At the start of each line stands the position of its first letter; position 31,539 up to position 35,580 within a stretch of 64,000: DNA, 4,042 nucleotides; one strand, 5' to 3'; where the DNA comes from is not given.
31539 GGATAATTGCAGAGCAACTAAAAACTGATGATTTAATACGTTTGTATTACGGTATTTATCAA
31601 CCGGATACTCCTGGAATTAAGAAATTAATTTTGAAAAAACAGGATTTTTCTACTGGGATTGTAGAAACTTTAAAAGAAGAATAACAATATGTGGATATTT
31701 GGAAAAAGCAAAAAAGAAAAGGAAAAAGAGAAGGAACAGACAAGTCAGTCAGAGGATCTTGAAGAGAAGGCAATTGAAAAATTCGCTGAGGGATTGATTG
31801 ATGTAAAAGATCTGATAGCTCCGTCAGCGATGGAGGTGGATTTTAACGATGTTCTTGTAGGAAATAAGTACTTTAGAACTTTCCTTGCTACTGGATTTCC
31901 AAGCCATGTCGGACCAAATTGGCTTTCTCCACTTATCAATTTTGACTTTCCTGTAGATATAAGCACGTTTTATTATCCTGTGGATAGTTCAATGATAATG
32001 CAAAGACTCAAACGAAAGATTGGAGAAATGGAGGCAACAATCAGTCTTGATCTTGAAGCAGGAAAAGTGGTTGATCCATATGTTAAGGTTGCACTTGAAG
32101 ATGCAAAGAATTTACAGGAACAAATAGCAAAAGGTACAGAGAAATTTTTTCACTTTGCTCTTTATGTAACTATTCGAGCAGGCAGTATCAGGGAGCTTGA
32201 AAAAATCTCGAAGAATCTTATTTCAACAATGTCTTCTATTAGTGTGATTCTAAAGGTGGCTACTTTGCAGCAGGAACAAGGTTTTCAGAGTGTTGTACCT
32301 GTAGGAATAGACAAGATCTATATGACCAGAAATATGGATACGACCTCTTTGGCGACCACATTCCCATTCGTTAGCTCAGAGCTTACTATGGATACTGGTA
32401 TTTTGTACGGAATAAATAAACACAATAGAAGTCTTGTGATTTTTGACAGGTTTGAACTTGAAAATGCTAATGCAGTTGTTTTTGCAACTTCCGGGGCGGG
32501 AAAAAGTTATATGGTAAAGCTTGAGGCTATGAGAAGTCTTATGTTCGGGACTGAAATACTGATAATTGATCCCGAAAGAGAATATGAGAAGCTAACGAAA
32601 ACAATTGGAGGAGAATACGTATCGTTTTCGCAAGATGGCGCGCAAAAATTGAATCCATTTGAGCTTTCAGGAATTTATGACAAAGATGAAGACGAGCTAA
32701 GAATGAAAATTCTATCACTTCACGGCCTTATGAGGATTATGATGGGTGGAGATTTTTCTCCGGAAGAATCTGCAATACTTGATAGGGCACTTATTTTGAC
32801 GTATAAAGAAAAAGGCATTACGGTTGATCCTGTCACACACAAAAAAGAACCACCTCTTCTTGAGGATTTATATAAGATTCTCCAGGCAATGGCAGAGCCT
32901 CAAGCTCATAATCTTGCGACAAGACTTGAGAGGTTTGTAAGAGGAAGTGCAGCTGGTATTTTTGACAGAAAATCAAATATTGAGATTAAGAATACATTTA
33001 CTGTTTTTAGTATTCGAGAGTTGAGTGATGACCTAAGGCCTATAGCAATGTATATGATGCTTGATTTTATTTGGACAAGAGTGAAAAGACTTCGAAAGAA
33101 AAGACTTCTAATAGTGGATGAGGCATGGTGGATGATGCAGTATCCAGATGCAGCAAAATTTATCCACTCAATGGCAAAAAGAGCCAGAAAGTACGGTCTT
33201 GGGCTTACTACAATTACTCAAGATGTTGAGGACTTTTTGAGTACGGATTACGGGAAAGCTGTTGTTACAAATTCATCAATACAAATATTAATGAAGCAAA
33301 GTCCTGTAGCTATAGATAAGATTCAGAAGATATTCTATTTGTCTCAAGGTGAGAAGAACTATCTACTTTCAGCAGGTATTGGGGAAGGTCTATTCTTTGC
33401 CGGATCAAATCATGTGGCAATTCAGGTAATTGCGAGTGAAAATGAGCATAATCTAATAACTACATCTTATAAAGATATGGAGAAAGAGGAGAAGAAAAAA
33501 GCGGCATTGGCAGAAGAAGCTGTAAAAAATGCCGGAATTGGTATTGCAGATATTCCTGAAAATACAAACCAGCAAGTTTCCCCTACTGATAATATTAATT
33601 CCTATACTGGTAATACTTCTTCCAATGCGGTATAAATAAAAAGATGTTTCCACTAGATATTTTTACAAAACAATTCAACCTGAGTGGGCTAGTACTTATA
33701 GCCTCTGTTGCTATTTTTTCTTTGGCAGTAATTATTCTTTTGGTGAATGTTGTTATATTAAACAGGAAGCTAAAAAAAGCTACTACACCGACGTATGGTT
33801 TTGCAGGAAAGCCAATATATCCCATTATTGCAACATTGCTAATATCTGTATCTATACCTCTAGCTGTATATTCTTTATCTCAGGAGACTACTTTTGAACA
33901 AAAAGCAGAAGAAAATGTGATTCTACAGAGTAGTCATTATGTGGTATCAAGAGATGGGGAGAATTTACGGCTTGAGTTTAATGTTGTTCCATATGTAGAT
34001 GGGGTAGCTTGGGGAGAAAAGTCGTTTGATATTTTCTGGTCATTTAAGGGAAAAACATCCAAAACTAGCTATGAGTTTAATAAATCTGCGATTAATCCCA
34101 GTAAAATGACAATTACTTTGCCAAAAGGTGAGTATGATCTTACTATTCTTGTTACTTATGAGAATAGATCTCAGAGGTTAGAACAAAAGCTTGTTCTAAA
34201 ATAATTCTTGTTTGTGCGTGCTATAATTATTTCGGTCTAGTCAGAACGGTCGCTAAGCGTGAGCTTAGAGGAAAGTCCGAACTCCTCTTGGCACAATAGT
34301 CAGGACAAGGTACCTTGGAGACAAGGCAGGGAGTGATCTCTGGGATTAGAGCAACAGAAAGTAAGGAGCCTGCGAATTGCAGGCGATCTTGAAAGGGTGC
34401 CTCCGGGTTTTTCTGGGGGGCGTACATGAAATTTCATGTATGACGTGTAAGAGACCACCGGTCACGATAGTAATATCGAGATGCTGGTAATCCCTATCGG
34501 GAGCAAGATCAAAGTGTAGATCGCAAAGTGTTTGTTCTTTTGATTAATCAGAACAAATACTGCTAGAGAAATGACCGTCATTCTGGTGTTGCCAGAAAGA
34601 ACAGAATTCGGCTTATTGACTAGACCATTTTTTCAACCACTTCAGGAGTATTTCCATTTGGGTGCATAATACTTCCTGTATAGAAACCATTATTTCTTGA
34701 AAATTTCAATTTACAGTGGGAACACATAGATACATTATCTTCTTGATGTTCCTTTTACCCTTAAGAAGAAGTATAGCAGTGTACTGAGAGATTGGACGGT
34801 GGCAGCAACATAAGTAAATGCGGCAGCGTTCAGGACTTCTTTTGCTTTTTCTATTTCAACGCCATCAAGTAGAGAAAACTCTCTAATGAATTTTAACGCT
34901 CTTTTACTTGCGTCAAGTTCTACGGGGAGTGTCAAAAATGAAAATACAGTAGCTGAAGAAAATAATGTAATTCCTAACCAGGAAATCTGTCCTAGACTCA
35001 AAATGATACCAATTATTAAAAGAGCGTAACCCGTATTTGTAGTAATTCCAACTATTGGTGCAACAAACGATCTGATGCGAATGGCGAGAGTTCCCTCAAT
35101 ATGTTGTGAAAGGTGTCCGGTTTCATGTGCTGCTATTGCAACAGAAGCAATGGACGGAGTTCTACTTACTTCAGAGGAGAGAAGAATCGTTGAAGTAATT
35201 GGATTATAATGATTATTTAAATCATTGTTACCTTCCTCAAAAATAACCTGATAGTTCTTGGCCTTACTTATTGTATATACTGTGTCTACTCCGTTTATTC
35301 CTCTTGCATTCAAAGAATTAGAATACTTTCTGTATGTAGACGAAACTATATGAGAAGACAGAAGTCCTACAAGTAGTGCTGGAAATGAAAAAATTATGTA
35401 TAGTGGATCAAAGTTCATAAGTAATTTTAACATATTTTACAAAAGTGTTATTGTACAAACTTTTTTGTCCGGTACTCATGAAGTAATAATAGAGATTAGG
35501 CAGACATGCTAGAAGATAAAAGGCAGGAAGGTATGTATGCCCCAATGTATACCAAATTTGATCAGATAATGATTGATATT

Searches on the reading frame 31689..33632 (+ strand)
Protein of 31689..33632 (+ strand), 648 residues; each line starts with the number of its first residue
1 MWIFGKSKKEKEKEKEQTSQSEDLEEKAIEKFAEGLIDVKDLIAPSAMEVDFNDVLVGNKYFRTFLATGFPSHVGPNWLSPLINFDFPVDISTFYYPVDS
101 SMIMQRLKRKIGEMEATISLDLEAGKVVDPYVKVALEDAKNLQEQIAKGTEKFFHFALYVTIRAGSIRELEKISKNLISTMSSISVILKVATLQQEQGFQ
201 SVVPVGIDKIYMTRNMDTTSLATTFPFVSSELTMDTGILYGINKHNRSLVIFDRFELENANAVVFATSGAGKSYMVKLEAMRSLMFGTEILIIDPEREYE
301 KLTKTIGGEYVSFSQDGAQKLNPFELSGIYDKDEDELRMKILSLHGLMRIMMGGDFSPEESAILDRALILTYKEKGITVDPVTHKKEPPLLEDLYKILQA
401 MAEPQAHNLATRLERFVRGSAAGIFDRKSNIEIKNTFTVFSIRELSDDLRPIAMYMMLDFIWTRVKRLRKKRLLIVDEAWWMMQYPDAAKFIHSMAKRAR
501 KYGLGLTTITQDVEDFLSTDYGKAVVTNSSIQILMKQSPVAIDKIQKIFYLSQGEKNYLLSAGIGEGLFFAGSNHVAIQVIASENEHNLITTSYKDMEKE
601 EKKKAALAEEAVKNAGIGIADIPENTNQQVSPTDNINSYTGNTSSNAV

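Call 3: search_protein_families(library=pfam, proteins=[window:31689-33632:+], max_evalue=1)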
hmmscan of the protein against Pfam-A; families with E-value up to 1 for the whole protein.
window:31689-33632:+ (648 aa): 5 families
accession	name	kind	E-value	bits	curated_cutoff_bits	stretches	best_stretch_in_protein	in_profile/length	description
PF19044.6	P-loop_TraG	-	5.5e-26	91.6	25.8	1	257-565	27-348/413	TraG P-loop domain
PF12846.13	AAA_10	-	3.8e-12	46.4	27.5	1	259-523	21-293/362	AAA-like domain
PF01935.23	DUF87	-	1.1e-08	36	23.2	1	264-422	28-175/220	Helicase HerA, central domain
PF00270.35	DEAD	-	0.011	16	26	0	258-298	13-56/167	DEAD/DEAH box helicase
PF13401.12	AAA_22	-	0.16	12.7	27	0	457-497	71-109/130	AAA domain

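Call 4: search_protein_families(library=ncbifam, proteins=[window:31689-33632:+], max_evalue=1)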
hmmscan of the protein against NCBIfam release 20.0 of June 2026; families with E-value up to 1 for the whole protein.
window:31689-33632:+ (648 aa): 15 families
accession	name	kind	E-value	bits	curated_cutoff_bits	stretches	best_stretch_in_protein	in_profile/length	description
NF045971.1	conju_CD1110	equivalog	4.8e-117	392.1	325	1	30-578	178-734/752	VirB4-like conjugal transfer ATPase, CD1110 family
NF045975.1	VirB4_plasma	equivalog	3.6e-80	269.9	590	1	8-590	279-893/894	Mbov_0397 family ICE element conjugal transfer ATPase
TIGR02746.1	TraC-F-type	equivalog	1.3e-55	188.7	567.05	1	130-567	293-741/800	type IV secretion system protein TraC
TIGR00929.1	VirB4_CagE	subfamily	4.2e-42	144.3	643.1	1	58-559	238-724/792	VirB4 family type IV secretion/conjugal transfer ATPase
NF010278.0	PRK13721.1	subfamily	5.6e-17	60.9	1177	1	132-544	341-768/874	type IV secretion system protein TraC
TIGR03783.1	Bac_Flav_CT_G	subfamily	1.9e-16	59.1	261.55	1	258-564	437-762/829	TraG family conjugative transposon ATPase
NF041017.1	DNA_import_CedB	equivalog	2.6e-12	46.2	700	1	133-516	151-519/590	DNA import protein CedB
NF010473.0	PRK13898.1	equivalog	4.5e-11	41.5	1050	1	261-556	449-728/801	type IV secretion system ATPase VirB4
NF010447.0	PRK13873.1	equivalog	5.3e-08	31.3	1020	1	264-616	446-798/815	conjugal transfer protein TrbE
NF053655.1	CedD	equivalog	1.4e-07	30.6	600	2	421-534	361-476/527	DNA-translocating ATPase CedD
TIGR03744.1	traC_PFL_4706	equivalog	2.8e-05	22.2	520.6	1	405-566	660-826/892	conjugative transfer ATPase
NF052333.1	ATPase_TcpF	exception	3.3e-05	22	1100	1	84-305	277-508/813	conjugal transfer ATPase TcpF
NF010404.0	PRK13830.1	subfamily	0.00023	19.1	810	1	261-515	458-697/818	conjugal transfer protein TrbE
NF042935.1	SCO6880_fam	subfamily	0.00064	18.8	60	1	92-207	364-477/477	SCO6880 family protein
NF010466.0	PRK13891.1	subfamily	0.0062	14.5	1322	1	419-535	635-752/852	conjugal transfer protein TrbE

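Call 61: find_related_loci(query=window:31689-33632:+, collection=metagenome_contigs, flank=8000)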
Query window:31689-33632:+ (648 aa) in metagenome_contigs; peptide patterns used: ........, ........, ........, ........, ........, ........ (x = any residue, [..] = any of these).
600 stretches matched a pattern (row limit reached: there are more); 9 encode a relative of the query (tblastn E <= 1e-3); 9 distinct loci.
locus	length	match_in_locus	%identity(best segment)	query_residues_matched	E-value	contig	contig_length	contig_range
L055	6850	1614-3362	48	32-614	0e+0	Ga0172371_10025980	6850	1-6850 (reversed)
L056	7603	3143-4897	48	10-597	0e+0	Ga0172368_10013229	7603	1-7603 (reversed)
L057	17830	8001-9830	46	3-604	1e-178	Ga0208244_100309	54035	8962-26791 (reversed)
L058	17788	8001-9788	43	3-593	3e-161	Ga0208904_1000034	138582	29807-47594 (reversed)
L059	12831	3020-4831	47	5-610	6e-178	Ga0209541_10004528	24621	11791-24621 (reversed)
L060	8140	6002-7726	42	35-609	1e-155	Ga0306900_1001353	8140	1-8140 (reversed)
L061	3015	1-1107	53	237-604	3e-136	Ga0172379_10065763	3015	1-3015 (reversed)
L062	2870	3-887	49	320-610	2e-89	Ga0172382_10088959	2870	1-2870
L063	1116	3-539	53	414-592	5e-68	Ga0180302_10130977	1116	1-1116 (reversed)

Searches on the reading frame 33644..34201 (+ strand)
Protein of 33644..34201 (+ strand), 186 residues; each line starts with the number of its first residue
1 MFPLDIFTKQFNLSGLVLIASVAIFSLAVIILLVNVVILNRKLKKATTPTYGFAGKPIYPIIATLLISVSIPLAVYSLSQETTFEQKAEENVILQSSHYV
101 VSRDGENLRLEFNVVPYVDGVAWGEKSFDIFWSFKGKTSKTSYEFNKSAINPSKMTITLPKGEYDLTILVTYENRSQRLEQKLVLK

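Call 3: search_protein_families(library=pfam, proteins=[window:33644-34201:+], max_evalue=1)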
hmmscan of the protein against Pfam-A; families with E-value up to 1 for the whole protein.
window:33644-34201:+ (186 aa): 1 family
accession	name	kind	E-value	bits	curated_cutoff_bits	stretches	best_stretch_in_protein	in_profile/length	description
PF15706.10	TMEM132_C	-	0.046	13.9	27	1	20-51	37-68/87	TMEM132 C-terminal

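Call 4: search_protein_families(library=ncbifam, proteins=[window:33644-34201:+], max_evalue=1)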
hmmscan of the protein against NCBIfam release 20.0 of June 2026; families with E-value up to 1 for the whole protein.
window:33644-34201:+ (186 aa): 2 families
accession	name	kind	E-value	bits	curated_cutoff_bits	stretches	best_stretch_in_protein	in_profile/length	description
NF050118.1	aa3_CtaJ_Mycob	equivalog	0.059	13.8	43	0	61-88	2-29/80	aa3-type cytochrome oxidase subunit CtaJ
NF042931.1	SAG1386_EF1546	equivalog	0.14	12.3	80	0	62-165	35-120/158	SAG1386/EF1546 family surface-associated protein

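Call 57: find_homologous_proteins(query=window:33644-34201:+, max_evalue=0.001)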
Query window:33644-34201:+ (186 aa): 1 proteins with E <= 0.001 among 192 candidates.
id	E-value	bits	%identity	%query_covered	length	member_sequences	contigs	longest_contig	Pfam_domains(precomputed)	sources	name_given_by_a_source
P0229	1.2e-113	394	100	100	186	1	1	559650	-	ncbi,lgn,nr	ncbi:hypothetical protein JW796_03255 [Candidatus Dojkabacteria bacterium]|nr:hypothetical protein [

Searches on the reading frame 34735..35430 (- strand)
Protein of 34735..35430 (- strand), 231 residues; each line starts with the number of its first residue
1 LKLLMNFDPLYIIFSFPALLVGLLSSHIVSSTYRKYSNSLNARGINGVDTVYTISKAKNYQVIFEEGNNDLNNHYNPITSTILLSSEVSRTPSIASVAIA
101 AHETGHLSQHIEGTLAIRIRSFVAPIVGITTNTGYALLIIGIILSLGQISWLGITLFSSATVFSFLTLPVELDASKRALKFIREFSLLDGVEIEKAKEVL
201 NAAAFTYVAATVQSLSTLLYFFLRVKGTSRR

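Call 8: search_protein_families(library=pfam, proteins=[window:34735-35430:-], max_evalue=0.001)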
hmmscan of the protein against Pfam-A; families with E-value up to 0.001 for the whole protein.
window:34735-35430:- (231 aa): 1 family
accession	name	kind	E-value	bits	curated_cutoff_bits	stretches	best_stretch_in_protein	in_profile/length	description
PF04298.18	Zn_peptidase_2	-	2.2e-59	201.1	27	1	11-224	1-216/218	Putative neutral zinc metallopeptidase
